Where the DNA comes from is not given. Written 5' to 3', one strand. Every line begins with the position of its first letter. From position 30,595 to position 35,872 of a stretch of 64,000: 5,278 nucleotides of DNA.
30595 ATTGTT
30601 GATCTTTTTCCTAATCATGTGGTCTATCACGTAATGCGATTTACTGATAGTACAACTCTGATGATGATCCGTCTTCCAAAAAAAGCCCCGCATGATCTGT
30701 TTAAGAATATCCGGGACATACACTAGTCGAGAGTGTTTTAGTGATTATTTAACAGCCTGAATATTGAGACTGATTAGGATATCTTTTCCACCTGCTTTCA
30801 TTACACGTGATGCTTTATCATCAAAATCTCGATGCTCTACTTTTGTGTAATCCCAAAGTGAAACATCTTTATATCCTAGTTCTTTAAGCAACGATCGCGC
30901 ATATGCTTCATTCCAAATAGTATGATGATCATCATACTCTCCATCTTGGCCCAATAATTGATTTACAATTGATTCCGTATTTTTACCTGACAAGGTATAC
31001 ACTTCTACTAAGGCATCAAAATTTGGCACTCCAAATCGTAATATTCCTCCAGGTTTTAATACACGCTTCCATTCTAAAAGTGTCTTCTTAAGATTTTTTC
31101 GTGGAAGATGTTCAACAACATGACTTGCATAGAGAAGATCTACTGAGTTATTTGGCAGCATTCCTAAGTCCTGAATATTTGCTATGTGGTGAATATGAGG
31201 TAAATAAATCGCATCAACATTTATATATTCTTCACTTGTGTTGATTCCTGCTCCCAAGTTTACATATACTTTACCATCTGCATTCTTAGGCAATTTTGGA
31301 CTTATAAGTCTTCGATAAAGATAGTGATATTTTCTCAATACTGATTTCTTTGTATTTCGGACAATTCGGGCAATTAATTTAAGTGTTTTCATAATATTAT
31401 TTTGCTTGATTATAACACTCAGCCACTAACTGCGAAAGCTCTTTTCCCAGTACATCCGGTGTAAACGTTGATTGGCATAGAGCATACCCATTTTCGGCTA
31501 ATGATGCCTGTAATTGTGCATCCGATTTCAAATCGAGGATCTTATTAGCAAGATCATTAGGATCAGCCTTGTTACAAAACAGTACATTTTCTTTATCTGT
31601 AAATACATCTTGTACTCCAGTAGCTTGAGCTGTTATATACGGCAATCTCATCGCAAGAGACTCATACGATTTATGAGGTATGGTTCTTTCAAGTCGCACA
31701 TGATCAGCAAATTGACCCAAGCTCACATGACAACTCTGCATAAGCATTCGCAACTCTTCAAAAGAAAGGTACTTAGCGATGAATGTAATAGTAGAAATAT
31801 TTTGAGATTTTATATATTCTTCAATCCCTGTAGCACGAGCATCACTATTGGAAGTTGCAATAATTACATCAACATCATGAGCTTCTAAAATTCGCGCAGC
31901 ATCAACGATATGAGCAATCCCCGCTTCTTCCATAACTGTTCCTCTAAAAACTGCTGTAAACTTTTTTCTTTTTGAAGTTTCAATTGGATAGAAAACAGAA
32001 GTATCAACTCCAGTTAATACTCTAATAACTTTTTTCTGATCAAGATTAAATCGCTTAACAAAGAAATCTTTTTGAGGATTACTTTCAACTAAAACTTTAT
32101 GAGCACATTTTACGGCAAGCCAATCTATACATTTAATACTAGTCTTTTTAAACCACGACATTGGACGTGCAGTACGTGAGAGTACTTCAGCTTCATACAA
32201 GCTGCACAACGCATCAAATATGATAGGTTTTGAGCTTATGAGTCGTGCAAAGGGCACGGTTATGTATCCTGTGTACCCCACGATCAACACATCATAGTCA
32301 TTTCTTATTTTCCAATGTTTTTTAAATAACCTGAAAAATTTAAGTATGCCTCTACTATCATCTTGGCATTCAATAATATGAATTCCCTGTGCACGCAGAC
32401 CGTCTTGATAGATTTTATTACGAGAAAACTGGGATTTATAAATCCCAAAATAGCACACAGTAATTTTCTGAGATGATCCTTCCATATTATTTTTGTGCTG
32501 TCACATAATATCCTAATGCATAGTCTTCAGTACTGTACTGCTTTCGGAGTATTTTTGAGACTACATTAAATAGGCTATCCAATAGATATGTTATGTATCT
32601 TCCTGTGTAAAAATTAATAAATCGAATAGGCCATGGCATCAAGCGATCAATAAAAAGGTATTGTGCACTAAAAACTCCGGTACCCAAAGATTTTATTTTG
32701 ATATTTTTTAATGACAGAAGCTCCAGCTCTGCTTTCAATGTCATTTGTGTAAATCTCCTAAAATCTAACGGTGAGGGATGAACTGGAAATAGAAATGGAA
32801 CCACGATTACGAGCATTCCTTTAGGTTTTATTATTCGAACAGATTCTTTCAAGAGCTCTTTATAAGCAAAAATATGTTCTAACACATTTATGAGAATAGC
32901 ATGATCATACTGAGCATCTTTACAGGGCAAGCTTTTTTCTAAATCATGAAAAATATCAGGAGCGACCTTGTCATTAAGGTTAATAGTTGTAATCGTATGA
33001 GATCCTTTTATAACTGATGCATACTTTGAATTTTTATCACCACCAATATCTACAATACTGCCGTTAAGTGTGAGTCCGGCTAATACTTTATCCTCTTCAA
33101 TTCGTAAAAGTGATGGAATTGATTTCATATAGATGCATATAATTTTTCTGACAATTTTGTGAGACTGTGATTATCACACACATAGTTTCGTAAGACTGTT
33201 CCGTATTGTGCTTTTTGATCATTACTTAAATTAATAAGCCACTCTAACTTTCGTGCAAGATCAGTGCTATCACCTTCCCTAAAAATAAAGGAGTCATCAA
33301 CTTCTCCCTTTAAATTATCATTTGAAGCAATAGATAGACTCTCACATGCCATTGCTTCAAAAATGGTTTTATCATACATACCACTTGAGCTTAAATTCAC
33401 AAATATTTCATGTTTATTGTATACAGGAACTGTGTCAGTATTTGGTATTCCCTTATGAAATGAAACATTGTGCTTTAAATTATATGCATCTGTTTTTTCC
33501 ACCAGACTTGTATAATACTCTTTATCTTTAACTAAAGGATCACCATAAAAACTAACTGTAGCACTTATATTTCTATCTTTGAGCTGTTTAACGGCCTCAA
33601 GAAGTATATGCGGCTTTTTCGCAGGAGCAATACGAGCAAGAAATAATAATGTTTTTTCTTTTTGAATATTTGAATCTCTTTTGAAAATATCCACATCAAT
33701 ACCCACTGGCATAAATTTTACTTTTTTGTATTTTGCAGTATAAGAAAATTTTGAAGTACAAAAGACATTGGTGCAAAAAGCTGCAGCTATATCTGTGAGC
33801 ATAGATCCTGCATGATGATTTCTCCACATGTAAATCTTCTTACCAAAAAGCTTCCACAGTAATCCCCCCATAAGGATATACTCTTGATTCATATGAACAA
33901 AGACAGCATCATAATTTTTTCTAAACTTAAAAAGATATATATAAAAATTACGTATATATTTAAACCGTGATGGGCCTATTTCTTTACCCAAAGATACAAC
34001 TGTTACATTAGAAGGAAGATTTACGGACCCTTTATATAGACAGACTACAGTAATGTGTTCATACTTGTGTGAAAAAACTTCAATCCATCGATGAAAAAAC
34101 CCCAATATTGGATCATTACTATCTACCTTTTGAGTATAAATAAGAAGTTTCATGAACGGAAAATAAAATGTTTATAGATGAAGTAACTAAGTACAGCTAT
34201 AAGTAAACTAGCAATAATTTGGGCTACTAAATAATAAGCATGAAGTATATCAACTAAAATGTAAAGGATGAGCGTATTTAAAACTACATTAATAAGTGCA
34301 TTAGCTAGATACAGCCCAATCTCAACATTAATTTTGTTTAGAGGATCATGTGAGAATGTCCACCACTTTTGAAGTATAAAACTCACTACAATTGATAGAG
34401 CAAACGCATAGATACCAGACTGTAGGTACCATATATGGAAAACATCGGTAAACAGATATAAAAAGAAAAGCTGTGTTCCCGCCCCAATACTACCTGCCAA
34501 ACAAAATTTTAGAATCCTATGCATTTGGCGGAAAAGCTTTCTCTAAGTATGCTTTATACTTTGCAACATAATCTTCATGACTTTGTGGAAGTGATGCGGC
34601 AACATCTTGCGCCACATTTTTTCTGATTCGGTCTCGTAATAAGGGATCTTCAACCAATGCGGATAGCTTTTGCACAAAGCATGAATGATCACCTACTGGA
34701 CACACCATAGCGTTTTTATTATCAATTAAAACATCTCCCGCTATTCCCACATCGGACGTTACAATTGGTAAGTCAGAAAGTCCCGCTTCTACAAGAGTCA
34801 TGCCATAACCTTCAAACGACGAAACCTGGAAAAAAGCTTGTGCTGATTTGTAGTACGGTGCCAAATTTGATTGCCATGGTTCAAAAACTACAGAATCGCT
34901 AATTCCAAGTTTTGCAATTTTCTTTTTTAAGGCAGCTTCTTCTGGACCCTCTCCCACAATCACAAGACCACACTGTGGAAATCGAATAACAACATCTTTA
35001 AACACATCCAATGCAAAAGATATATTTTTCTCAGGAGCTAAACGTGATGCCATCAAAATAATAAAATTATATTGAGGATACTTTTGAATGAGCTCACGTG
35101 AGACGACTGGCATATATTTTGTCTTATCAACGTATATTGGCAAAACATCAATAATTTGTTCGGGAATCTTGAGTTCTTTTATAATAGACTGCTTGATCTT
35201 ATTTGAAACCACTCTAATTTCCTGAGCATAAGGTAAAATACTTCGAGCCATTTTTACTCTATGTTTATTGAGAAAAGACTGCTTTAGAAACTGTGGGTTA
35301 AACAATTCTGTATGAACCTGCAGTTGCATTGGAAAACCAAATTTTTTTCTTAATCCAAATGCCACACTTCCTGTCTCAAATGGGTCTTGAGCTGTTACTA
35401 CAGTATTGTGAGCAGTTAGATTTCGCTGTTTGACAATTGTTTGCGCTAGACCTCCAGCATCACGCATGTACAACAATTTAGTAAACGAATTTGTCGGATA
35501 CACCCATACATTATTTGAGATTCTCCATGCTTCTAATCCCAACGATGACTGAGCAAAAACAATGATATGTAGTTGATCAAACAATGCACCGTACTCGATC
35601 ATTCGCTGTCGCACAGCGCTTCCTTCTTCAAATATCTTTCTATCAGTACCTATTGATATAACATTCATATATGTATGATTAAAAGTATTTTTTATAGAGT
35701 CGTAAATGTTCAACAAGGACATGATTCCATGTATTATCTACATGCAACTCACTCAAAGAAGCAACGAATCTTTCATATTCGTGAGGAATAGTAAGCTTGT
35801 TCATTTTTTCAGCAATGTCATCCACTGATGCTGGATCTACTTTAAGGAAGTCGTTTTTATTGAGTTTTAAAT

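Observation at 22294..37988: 16-kb surface-glycan cluster combining a GDP-heptose pathway, six GT-B glycosyltransferases and three methyltransferases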

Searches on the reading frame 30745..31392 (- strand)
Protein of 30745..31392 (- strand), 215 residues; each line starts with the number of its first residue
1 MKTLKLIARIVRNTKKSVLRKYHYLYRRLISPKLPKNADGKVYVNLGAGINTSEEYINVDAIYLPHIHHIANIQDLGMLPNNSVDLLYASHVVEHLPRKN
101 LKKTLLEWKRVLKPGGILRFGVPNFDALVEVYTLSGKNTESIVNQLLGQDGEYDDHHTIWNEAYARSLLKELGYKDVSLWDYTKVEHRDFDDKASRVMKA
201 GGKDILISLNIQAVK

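Call 3: search_protein_families(library=pfam, proteins=[window:30745-31392:-], max_evalue=0.01)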
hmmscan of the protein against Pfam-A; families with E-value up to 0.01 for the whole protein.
window:30745-31392:- (215 aa): 5 families
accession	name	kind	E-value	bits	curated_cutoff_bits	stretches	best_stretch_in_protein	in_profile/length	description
PF08241.18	Methyltransf_11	-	4.1e-11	43.8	21.2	1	49-119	23-94/95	Methyltransferase domain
PF13649.12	Methyltransf_25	-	1.7e-06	29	27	1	70-116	52-97/97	Methyltransferase domain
PF13489.12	Methyltransf_23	-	9.2e-06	25.9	27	1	75-178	77-163/164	Methyltransferase domain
PF08242.18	Methyltransf_12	-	2.8e-05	25.2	30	1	76-118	58-98/98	Methyltransferase domain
PF13847.12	Methyltransf_31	-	0.0024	18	27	1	70-124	60-113/145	Methyltransferase domain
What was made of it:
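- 30745..31392 (-): Class I SAM methyltransferase MT2. Pfam Methyltransf_11 at 43.8 bits (call 3).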

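Call 5: search_protein_families(library=ncbifam, proteins=[window:30745-31392:-], max_evalue=0.001)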
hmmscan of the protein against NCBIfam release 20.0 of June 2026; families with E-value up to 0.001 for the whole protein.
window:30745-31392:- (215 aa): 0 families

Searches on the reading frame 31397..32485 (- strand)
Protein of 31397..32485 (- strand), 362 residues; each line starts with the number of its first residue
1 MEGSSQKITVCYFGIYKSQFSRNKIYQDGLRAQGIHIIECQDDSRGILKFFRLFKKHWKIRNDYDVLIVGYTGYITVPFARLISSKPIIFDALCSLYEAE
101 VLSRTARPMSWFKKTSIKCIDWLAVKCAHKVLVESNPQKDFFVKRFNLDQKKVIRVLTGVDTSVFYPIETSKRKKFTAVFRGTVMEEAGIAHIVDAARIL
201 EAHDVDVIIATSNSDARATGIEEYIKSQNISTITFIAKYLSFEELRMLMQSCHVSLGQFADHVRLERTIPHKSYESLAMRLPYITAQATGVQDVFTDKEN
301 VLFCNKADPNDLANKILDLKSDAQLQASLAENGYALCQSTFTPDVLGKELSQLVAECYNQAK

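Call 3: search_protein_families(library=pfam, proteins=[window:31397-32485:-], max_evalue=0.01)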
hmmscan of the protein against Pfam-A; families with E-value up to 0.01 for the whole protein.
window:31397-32485:- (362 aa): 4 families
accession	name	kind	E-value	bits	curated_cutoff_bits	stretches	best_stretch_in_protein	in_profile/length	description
PF00534.26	Glycos_transf_1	-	5.5e-12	46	26.4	1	171-334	11-170/172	Glycosyl transferases group 1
PF13692.12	Glyco_trans_1_4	-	3.5e-10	40.7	27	1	177-321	3-141/142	Glycosyl transferases group 1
PF13524.12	Glyco_trans_1_2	-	1.2e-07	32.2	25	1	238-344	33-136/144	Glycosyl transferase-like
PF13439.12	Glyco_transf_4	-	0.00011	22.7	28.5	1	45-163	55-169/170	Glycosyltransferase Family 4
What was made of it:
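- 31397..32485 (-): GT4 glycosyltransferase GT_a. Pfam Glycos_transf_1 at 46 bits (call 3).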

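Call 5: search_protein_families(library=ncbifam, proteins=[window:31397-32485:-], max_evalue=0.001)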
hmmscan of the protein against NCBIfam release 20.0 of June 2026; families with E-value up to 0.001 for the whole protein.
window:31397-32485:- (362 aa): 7 families
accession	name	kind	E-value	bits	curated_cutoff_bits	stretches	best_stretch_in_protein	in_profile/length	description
NF041876.1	EPS_EpsE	equivalog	4.9e-11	42.5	400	1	156-342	191-381/389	exopolysaccharide biosynthesis GT4 family glycosyltransferase EpsE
TIGR02149.1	glgA_Coryne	subfamily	1e-10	41.3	302.4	1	123-349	140-382/391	glycogen synthase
NF047684.1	TeichurnBiosyTuaC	equivalog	7.7e-06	25.1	550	1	176-348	220-380/391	teichuronic acid biosynthesis protein TuaC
NF038298.1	EPS_HpsO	equivalog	4.6e-05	22.4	575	1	149-351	168-381/388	hormogonium polysaccharide biosynthesis glycosyltransferase HpsO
TIGR03999.1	thiol_BshA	equivalog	0.00019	20.5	273.7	1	274-343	290-359/375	N-acetyl-alpha-D-glucosaminyl L-malate synthase BshA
TIGR03088.1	stp2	hypoth_equivalog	0.0003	19.9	409.05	0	135-349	144-365/374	TIGR03088 family PEP-CTERM/XrtA system glycosyltransferase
TIGR02472.1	sucr_P_syn_N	equivalog_domain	0.00087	18.2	576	0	275-342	359-426/439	sucrose-phosphate synthase, putative, glycosyltransferase domain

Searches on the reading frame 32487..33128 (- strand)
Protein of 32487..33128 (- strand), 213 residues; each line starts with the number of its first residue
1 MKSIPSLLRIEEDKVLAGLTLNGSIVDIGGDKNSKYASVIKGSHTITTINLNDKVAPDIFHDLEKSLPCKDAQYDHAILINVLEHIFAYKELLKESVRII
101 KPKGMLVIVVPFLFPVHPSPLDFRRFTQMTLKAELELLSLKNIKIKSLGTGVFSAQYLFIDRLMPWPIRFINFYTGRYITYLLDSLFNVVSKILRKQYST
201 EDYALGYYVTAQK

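Call 3: search_protein_families(library=pfam, proteins=[window:32487-33128:-], max_evalue=0.01)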
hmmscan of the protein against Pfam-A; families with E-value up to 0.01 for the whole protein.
window:32487-33128:- (213 aa): 3 families
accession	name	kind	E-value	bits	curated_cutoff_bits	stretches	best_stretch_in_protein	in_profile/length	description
PF08241.18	Methyltransf_11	-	1.2e-06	29.5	21.2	1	62-108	50-95/95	Methyltransferase domain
PF13489.12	Methyltransf_23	-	3.1e-06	27.4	27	1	21-113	22-121/164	Methyltransferase domain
PF08242.18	Methyltransf_12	-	0.00089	20.4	30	1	65-106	64-98/98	Methyltransferase domain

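Call 5: search_protein_families(library=ncbifam, proteins=[window:32487-33128:-], max_evalue=0.001)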
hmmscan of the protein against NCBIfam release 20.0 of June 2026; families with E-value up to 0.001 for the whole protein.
window:32487-33128:- (213 aa): 1 family
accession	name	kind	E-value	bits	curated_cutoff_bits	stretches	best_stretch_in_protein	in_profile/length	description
TIGR01983.1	UbiG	equivalog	0.0002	20.7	102.95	1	62-108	105-151/228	bifunctional 2-polyprenyl-6-hydroxyphenol methylase/3-demethylubiquinol 3-O-methyltransferase UbiG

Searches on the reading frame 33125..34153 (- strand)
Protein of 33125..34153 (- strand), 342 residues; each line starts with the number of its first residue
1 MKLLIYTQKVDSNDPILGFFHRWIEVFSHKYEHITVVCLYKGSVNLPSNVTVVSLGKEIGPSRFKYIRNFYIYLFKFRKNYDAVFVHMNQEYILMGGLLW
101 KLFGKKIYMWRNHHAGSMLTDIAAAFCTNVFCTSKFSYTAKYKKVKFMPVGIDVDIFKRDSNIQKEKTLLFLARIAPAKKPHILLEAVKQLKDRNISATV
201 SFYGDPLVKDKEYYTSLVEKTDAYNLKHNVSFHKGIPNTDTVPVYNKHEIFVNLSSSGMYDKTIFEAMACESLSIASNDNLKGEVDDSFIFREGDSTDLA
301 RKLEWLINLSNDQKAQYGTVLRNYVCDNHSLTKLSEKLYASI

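Call 4: search_protein_families(library=pfam, proteins=[window:33125-34153:-], max_evalue=0.01)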
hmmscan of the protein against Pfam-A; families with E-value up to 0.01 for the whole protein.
window:33125-34153:- (342 aa): 4 families
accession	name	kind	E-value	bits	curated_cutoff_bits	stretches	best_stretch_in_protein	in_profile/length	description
PF00534.26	Glycos_transf_1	-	1.2e-17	64.5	26.4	1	156-314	4-163/172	Glycosyl transferases group 1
PF13692.12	Glyco_trans_1_4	-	5.6e-14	53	27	1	167-308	2-141/142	Glycosyl transferases group 1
PF13524.12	Glyco_trans_1_2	-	8.9e-06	26.2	25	1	184-329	5-133/144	Glycosyl transferase-like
PF13477.12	Glyco_trans_4_2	-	0.00042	20.9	23.4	1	19-103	12-97/139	Glycosyl transferase 4-like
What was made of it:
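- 33125..34153 (-): GT4 glycosyltransferase GT_b. Pfam Glycos_transf_1 at 64.5 bits (call 4).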

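Call 20: search_protein_families(library=ncbifam, proteins=[window:33125-34153:-], max_evalue=0.001)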
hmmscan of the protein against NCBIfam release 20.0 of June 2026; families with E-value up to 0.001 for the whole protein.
window:33125-34153:- (342 aa): 10 families
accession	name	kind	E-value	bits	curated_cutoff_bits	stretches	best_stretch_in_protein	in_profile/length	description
NF041876.1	EPS_EpsE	equivalog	2.2e-14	53.5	400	1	142-332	185-383/389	exopolysaccharide biosynthesis GT4 family glycosyltransferase EpsE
NF038229.1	Glyco4_Geo_Pelo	equivalog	9.7e-08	31.4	400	1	124-308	114-300/338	GPMC system family 4 glycosyltransferase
TIGR03449.1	mycothiol_MshA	equivalog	2.3e-07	30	462.5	1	138-278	183-334/406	D-inositol-3-phosphate glycosyltransferase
NF050056.1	ProtGlycPglH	equivalog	3.5e-07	29.6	600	1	133-311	146-321/354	GalNAc-alpha-(1->4)-GalNAc-alpha-(1->3)-diNAcBac-PP-undecaprenol alpha-1,4-N-acetyl-D-galactosaminyltransferase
NF041010.1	glycosy_Agl16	equivalog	1.2e-06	27.6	575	1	142-240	155-246/352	glycosylation protein Agl16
NF038255.1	exopoly_VpsD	equivalog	2e-06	26.9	300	1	142-272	176-307/381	VpsD family glycosyltransferase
NF046085.1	XrtY_assoc_Gly1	equivalog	1.2e-05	24.4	400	1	161-270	204-307/387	XrtY-associated glycosyltransferase XYAG1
TIGR03088.1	stp2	hypoth_equivalog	3.6e-05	23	409.05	1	145-337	172-365/374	TIGR03088 family PEP-CTERM/XrtA system glycosyltransferase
NF038295.1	EPS_HpsP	equivalog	6.3e-05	22.1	550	1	160-335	200-377/388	hormogonium polysaccharide biosynthesis glycosyltransferase HpsP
NF038298.1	EPS_HpsO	equivalog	0.00094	18.1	575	0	171-335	206-380/388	hormogonium polysaccharide biosynthesis glycosyltransferase HpsO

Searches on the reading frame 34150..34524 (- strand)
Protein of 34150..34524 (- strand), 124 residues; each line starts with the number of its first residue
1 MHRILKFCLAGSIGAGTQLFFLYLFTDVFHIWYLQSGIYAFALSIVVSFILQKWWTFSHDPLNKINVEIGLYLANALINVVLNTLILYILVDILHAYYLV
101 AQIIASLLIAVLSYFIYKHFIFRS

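Call 4: search_protein_families(library=pfam, proteins=[window:34150-34524:-], max_evalue=0.01)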
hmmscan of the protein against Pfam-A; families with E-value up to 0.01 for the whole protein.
window:34150-34524:- (124 aa): 1 family
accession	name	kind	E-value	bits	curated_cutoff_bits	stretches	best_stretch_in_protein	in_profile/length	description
PF04138.20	GtrA_DPMS_TM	-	5.9e-22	78.5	26.1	1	6-122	1-117/117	GtrA/DPMS, transmembrane domain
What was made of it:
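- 34150..34524 (-): GtrA-family small membrane protein. Pfam GtrA_DPMS_TM at 78.5 bits (call 4).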

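Call 20: search_protein_families(library=ncbifam, proteins=[window:34150-34524:-], max_evalue=0.001)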
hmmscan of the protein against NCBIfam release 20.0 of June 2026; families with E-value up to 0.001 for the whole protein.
window:34150-34524:- (124 aa): 0 families

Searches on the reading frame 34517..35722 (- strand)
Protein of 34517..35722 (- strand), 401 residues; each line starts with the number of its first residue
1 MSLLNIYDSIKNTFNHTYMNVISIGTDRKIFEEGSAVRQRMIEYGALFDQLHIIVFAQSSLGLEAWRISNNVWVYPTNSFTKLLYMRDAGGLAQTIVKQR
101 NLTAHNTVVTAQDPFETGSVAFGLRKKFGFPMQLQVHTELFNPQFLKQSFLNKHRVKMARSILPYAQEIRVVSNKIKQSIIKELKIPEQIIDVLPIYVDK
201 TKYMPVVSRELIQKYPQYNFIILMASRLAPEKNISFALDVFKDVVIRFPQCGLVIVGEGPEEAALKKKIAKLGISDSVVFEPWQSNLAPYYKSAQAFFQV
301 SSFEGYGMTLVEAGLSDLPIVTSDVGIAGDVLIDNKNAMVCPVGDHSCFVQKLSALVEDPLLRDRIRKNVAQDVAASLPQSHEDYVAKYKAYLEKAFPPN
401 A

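Call 4: search_protein_families(library=pfam, proteins=[window:34517-35722:-], max_evalue=0.01)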
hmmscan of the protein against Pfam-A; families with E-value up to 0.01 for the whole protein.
window:34517-35722:- (401 aa): 4 families
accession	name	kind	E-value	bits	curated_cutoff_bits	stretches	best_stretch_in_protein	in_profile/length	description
PF00534.26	Glycos_transf_1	-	8.4e-33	113.8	26.4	1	219-371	15-170/172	Glycosyl transferases group 1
PF13692.12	Glyco_trans_1_4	-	9.4e-25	88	27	1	221-359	3-142/142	Glycosyl transferases group 1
PF20706.3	GT4-conflict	-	6.8e-06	25.7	26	1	117-334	92-322/385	Family 4 Glycosyltransferase in conflict systems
PF13439.12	Glyco_transf_4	-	7.2e-05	23.3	28.5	1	83-199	54-167/170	Glycosyltransferase Family 4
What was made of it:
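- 34517..35722 (-): GT4 glycosyltransferase GT_c. Pfam Glycos_transf_1 at 113.8 bits (call 4).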

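Call 20: search_protein_families(library=ncbifam, proteins=[window:34517-35722:-], max_evalue=0.001)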
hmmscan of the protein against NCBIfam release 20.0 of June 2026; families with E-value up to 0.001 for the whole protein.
window:34517-35722:- (401 aa): 26 families (the best 25 are shown)
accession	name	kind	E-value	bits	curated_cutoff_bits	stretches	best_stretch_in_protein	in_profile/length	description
TIGR03999.1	thiol_BshA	equivalog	6e-25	87.9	273.7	1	166-395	145-372/375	N-acetyl-alpha-D-glucosaminyl L-malate synthase BshA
TIGR03088.1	stp2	hypoth_equivalog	3.7e-19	69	409.05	1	153-390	124-367/374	TIGR03088 family PEP-CTERM/XrtA system glycosyltransferase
NF049988.1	MGlcDAGSynMgs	equivalog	7.1e-17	61.8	400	1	186-388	180-379/398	alpha-monoglucosyldiacylglycerol synthase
NF047880.1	glyco_SdgA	exception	6.7e-15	54.6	800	1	101-372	212-469/488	serine-aspartate repeat adhesin O-glycosyltransferase SdgA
TIGR02918.1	TIGR02918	equivalog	2.7e-14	52.7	574.6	1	200-347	298-447/500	accessory Sec system glycosyltransferase GtfA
NF050063.1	ProtGlycPglJ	equivalog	1.3e-13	51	500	1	148-371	130-344/363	N-acetylgalactosamine-N,N'-diacetylbacillosaminyl-diphospho-undecaprenol 4-alpha-N-acetylgalactosaminyltransferase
NF007396.0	PRK09922.1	equivalog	1.5e-13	50.4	385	1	152-362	124-329/361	lipopolysaccharide 1,6-galactosyltransferase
NF047881.1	glyco_SdgB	exception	6.7e-13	48.1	800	1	214-370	316-473/496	serine-aspartate repeat adhesin O-glycosyltransferase SdgB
NF038229.1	Glyco4_Geo_Pelo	equivalog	1.3e-12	47.4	400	1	113-383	63-325/338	GPMC system family 4 glycosyltransferase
NF041876.1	EPS_EpsE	equivalog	2.4e-10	40.2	400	1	169-377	165-379/389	exopolysaccharide biosynthesis GT4 family glycosyltransferase EpsE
NF011726.0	PRK15179.1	equivalog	5.1e-10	38.3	733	1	227-343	525-641/694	Vi polysaccharide biosynthesis protein TviE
TIGR04157.1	glyco_rSAM_CFB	subfamily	1.2e-09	37.6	400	1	157-347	161-354/406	TIGR04157 family glycosyltransferase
TIGR03449.1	mycothiol_MshA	equivalog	1.4e-09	37.4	462.5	1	118-373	114-383/406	D-inositol-3-phosphate glycosyltransferase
NF050056.1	ProtGlycPglH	equivalog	3.9e-09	36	600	1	147-371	118-331/354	GalNAc-alpha-(1->4)-GalNAc-alpha-(1->3)-diNAcBac-PP-undecaprenol alpha-1,4-N-acetyl-D-galactosaminyltransferase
NF047684.1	TeichurnBiosyTuaC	equivalog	1e-08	34.6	550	1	158-378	157-373/391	teichuronic acid biosynthesis protein TuaC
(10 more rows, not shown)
